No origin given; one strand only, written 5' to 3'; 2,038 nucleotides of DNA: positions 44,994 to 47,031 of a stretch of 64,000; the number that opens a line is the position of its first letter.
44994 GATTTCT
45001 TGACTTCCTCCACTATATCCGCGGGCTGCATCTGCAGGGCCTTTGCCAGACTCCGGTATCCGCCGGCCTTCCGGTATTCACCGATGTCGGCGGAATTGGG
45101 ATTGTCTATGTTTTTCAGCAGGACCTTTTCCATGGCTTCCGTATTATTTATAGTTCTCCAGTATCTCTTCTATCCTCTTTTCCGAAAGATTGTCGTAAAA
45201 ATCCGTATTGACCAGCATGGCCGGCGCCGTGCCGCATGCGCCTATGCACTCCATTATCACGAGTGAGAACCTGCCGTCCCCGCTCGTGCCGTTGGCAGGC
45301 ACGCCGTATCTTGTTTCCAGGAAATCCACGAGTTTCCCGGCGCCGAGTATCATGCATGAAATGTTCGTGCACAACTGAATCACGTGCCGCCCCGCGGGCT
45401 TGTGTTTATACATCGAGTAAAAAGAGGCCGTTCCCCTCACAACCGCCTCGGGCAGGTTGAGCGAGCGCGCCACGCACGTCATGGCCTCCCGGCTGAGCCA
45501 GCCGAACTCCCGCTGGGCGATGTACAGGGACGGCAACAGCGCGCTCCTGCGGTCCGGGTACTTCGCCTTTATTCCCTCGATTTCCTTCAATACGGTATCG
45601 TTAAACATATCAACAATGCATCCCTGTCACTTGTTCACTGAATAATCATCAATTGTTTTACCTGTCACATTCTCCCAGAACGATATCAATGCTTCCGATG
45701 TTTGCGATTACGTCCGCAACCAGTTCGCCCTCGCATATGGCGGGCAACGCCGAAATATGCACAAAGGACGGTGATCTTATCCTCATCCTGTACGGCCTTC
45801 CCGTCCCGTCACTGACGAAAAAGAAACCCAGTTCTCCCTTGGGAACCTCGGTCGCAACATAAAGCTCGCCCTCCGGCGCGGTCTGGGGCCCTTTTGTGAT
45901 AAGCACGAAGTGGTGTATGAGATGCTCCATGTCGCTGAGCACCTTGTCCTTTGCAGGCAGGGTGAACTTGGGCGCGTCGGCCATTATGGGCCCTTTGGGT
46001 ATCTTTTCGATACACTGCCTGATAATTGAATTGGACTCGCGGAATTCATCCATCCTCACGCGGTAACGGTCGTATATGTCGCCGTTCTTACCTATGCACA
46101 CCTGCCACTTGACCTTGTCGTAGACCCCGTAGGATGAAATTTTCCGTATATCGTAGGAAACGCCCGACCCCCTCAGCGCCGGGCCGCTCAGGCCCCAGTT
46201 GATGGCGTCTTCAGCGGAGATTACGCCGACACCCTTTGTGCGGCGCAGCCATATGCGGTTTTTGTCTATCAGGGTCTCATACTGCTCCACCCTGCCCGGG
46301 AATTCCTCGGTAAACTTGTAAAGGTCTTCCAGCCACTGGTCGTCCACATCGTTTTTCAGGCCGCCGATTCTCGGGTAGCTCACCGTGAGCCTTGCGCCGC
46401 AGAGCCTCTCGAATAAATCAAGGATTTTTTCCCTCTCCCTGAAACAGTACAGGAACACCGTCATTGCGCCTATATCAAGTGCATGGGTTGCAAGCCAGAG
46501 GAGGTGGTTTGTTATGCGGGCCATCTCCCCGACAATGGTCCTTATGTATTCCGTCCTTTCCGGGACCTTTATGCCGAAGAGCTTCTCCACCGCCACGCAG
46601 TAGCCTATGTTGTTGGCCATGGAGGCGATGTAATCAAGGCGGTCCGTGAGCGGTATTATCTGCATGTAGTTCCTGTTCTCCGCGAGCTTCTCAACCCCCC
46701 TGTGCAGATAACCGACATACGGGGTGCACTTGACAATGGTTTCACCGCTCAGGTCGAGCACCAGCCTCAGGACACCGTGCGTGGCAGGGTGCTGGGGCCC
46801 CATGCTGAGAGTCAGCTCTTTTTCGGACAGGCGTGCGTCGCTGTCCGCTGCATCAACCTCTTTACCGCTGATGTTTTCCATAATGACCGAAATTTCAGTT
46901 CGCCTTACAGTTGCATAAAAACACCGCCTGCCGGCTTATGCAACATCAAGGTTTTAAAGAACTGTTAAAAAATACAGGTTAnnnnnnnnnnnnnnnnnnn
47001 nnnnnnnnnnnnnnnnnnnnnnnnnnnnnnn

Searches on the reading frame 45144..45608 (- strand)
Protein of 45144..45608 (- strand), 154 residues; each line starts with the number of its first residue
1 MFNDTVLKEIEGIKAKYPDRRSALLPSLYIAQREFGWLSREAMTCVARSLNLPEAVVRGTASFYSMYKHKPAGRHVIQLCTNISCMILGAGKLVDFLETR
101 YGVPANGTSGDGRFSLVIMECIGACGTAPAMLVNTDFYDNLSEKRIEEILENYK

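Call 57: search_protein_families(library=pfam, proteins=[window:45144-45608:-], max_evalue=1e-8)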
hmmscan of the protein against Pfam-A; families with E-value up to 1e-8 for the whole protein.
window:45144-45608:- (154 aa): 1 family
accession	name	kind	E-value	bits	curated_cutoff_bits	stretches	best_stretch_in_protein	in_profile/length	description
PF01257.25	2Fe-2S_thioredx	-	5.8e-48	162.9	24.8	1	11-154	2-145/145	Thioredoxin-like [2Fe-2S] ferredoxin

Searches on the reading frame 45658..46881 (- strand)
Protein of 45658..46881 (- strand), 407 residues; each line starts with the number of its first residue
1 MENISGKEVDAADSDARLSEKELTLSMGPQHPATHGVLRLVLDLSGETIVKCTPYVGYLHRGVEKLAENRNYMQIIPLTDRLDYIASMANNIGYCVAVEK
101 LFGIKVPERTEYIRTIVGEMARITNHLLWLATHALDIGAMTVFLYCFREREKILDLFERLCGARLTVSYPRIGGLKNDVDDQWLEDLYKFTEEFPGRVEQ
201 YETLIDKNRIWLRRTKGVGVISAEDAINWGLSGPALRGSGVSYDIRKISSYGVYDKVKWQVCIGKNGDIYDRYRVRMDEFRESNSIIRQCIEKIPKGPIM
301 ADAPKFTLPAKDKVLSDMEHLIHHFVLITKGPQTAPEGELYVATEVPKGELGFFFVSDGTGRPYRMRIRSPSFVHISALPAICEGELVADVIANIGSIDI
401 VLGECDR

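Call 57: search_protein_families(library=pfam, proteins=[window:45658-46881:-], max_evalue=1e-8)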
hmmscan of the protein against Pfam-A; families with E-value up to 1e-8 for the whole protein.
window:45658-46881:- (407 aa): 1 family
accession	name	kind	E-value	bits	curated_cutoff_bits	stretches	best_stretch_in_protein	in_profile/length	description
PF00346.24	Complex1_49kDa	-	5.9e-118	393.3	24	1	136-407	1-271/271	Respiratory-chain NADH dehydrogenase, 49 Kd subunit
